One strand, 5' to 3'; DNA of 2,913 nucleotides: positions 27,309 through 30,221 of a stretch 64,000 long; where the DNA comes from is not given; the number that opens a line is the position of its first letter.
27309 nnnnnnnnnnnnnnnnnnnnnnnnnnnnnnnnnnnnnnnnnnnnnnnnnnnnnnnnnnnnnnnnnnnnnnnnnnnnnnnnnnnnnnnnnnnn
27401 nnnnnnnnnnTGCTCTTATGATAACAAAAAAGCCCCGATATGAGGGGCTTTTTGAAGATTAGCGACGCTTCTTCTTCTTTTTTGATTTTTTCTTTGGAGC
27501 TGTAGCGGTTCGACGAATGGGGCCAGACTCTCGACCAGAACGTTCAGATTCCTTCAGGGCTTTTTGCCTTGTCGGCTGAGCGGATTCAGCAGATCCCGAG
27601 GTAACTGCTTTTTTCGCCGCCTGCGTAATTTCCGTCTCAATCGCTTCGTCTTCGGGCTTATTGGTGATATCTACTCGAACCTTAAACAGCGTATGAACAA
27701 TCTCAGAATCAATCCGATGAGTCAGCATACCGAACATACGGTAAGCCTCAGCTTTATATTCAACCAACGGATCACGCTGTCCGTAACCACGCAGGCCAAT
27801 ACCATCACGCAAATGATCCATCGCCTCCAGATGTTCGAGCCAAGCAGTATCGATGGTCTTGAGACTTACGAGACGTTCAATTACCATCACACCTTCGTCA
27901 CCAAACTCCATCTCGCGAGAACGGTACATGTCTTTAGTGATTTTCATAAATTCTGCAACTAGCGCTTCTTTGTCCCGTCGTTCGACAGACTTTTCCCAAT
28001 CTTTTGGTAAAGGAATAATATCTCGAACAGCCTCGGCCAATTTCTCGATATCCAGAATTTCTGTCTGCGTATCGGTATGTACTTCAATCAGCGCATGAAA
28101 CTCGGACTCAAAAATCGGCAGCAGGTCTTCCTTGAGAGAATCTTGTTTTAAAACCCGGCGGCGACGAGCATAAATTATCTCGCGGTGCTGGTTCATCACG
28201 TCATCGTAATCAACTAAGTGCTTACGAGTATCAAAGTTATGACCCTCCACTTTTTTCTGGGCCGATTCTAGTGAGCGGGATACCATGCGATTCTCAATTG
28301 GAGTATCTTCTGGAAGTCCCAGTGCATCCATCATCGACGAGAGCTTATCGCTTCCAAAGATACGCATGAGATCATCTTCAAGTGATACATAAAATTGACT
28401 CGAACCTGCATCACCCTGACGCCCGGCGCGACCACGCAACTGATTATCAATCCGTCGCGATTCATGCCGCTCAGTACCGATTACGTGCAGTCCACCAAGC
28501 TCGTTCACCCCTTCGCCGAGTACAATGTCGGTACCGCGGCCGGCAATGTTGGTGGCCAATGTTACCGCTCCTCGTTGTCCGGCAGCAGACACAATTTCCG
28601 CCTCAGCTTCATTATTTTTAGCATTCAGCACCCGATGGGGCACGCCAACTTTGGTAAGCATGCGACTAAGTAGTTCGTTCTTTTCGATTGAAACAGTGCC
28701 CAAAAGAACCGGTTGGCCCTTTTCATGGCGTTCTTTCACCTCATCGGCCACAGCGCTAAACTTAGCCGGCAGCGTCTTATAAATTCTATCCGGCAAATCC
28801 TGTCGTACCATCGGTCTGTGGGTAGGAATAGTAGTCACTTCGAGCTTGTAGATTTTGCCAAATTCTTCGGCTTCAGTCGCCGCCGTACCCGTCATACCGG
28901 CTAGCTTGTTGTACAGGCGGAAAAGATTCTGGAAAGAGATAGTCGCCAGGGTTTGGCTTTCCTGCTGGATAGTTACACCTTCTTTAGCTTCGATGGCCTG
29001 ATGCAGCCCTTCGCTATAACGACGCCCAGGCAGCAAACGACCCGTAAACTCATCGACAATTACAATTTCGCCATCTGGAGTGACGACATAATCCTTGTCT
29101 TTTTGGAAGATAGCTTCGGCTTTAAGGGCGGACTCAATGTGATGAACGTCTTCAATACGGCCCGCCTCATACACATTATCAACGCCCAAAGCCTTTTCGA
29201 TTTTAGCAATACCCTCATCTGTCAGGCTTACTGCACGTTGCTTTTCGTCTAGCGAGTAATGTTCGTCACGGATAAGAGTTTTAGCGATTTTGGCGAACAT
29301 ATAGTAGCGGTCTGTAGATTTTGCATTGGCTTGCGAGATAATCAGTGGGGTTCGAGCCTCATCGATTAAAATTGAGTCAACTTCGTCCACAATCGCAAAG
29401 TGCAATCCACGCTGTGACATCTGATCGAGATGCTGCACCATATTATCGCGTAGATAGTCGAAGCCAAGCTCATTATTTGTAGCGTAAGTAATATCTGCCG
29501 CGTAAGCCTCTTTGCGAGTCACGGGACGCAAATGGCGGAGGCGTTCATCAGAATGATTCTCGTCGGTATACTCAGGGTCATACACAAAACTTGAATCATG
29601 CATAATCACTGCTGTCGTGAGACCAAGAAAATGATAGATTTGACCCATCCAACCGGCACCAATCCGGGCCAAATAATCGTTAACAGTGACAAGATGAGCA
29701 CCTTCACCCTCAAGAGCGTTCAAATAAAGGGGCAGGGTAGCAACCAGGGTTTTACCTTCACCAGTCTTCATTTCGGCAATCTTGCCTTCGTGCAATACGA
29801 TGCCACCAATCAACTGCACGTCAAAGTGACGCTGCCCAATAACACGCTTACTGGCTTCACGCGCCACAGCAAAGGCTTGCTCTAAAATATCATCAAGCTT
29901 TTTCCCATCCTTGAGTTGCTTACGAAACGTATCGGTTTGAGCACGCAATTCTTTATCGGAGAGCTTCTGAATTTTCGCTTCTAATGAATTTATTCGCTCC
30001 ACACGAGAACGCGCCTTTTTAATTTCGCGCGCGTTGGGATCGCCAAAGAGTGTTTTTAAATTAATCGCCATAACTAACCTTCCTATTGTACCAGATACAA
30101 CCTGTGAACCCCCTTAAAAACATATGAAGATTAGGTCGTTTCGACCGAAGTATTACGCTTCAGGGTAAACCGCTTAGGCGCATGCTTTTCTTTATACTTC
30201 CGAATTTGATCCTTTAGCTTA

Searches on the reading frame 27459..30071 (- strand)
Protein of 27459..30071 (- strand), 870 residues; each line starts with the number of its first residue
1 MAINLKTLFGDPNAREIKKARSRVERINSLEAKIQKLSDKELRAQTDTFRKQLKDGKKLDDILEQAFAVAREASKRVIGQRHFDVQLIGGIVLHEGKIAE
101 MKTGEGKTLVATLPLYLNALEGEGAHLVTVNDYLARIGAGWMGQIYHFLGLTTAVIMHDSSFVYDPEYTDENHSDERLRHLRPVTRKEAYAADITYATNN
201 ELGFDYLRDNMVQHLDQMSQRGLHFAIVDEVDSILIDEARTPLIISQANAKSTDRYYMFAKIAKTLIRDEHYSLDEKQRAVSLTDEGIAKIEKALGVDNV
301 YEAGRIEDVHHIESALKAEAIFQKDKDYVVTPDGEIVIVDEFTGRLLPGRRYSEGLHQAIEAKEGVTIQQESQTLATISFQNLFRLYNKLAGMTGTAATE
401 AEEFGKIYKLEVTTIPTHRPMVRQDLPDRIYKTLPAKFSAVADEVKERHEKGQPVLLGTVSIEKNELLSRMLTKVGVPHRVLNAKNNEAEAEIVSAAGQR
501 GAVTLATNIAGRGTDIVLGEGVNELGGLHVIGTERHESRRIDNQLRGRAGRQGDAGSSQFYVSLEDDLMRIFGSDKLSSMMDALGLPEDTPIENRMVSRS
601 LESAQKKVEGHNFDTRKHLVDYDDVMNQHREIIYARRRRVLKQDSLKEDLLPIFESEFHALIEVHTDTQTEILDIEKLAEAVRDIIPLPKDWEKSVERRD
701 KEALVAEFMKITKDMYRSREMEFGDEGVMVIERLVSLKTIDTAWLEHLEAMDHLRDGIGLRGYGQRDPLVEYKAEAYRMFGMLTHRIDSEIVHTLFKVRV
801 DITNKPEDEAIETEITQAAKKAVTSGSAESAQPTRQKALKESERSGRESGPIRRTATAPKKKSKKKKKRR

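Call 17: find_related_loci(query=window:27459-30071:-, collection=genome_contigs, flank=10000)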
Query window:27459-30071:- (870 aa) in genome_contigs; peptide patterns used: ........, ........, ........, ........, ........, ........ (x = any residue, [..] = any of these).
600 stretches matched a pattern (row limit reached: there are more); 595 encode a relative of the query (tblastn E <= 1e-3); the best 80 are kept; 80 distinct loci.
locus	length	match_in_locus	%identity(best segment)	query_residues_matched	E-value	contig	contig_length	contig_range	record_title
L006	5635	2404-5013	61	5-870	0e+0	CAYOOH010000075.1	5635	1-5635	MAG TPA_asm: uncultured Candidatus Saccharimonadales bacterium isolate SRP200132_co1_41 genome assembly, contig: NODE_27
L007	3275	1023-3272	64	5-755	0e+0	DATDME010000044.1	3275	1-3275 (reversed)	MAG TPA_asm: Candidatus Saccharimonadia bacterium isolate SMAG_U403 k141_857986, whole genome shotgun sequence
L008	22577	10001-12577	54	5-836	0e+0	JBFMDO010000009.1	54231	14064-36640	MAG: Nitrospirota bacterium isolate MAG221 MAG221_9, whole genome shotgun sequence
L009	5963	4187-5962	74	5-597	0e+0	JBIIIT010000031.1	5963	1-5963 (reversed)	MAG: Candidatus Saccharimonadia bacterium isolate ME2001-09-10pf_3300042914_group1_bin219 Rohwer_bin1540_scaffold_20210_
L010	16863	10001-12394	56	5-806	0e+0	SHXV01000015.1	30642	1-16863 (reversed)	MAG: Dehalococcoidia bacterium isolate Baikal-deep-G102 BACOMB-C6634, whole genome shotgun sequence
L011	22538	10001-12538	55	5-798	0e+0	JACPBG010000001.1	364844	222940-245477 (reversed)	MAG: Candidatus Sungiibacteriota bacterium isolate NC_groundwater_251_Ag_S-0.2um_45_46 S5_GD2017_2_S2_scaffold_61, whole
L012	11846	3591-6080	54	5-833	0e+0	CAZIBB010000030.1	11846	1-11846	MAG TPA_asm: uncultured Bdellovibrionales bacterium isolate ERP113451_co1_58 genome assembly, contig: NODE_6550_length_1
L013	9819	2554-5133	54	8-798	0e+0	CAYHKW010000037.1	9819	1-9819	MAG TPA_asm: uncultured Gammaproteobacteria bacterium isolate ERP119705_co13_484 genome assembly, contig: NODE_8621_leng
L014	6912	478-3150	52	5-868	0e+0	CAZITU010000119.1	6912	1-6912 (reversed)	MAG TPA_asm: uncultured Nitrospirales bacterium isolate binchicken_co21_455 genome assembly, contig: NODE_11936_length_6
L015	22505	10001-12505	53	8-850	0e+0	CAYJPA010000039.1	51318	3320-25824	MAG TPA_asm: uncultured Sphaerobacteraceae bacterium isolate ERP124720_co1_207 genome assembly, contig: NODE_940_length_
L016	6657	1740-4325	52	5-868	0e+0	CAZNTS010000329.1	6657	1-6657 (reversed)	MAG TPA_asm: uncultured Nitrospiraceae bacterium isolate SRP140028_co1_416 genome assembly, contig: k141_6061939, whole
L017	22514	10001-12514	52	8-850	0e+0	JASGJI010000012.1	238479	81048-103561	MAG: Thermomicrobiales bacterium isolate 5N436 JMF-2111-06-0005.ont.bin.436_11, whole genome shotgun sequence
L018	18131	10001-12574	54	5-836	0e+0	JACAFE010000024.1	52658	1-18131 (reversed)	MAG: Nitrospirae bacterium isolate L.E.N.5_1 k119_1540303, whole genome shotgun sequence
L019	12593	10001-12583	51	5-868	0e+0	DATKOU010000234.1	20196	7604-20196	MAG TPA_asm: Thermodesulfovibrionales bacterium isolate SMAG_U14772 k141_4181944, whole genome shotgun sequence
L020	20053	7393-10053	52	1-826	0e+0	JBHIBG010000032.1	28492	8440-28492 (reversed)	MAG: Candidatus Methylomirabilia bacterium isolate K_2_bin.23 NODE_595_length_28492_cov_43.286423, whole genome shotgun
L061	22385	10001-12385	52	24-839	0e+0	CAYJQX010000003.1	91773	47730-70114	MAG TPA_asm: uncultured Candidatus Saccharibacteria bacterium isolate ERP125453_co1_27 genome assembly, contig: NODE_121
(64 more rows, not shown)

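Call 97: search_protein_families(library=pfam, proteins=[L061:12586-13452:+, L061:13718-14089:+, L061:14105-14617:+, L061:14834-15358:+, L061:15443-16273:+, L061:16316-17734:+, L061:9557-9877:+, L061:8099-9238:+], max_evalue=0.001)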
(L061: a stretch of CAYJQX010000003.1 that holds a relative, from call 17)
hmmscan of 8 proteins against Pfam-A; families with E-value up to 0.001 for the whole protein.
L061:12586-13452:+ (288 aa): 2 families
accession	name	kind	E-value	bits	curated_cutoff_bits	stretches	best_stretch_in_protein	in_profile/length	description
PF00293.34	NUDIX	-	1.2e-40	139.1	21.1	2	147-270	4-130/134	NUDIX domain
PF14815.12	NUDIX_4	-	3.4e-10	40.1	35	1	18-125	2-100/113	NUDIX domain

L061:13718-14089:+ (123 aa): 0 families

L061:14105-14617:+ (170 aa): 0 families

L061:14834-15358:+ (174 aa): 1 family
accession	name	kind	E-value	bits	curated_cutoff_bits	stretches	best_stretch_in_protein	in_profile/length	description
PF01832.25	Glucosaminidase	-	0.00013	23.1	30.2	1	70-170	3-121/123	Mannosyl-glycoprotein endo-beta-N-acetylglucosaminidase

L061:15443-16273:+ (276 aa): 2 families
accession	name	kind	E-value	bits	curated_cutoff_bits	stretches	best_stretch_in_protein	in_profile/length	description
PF03477.21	ATP-cone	-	1.1e-06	29.5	25.8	1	5-65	2-69/88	ATP cone domain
PF04471.18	Mrr_cat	-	6.6e-05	23.4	21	1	86-201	5-106/115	Restriction endonuclease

L061:16316-17734:+ (472 aa): 2 families
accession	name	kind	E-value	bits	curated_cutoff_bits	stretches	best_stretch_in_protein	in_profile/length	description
PF02934.20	GatB_N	-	6.2e-107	357.3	23.4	1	6-275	2-272/277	GatB/GatE catalytic domain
PF02637.23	GatB_Yqey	-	1.2e-35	123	27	1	328-469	8-148/148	GatB domain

L061:9557-9877:+ (106 aa): 0 families

L061:8099-9238:+ (379 aa): 1 family
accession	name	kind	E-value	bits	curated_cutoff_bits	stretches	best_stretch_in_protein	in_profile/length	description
PF01471.23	PG_binding_1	-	8.7e-17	61.5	23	2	200-262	2-57/57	Putative peptidoglycan binding domain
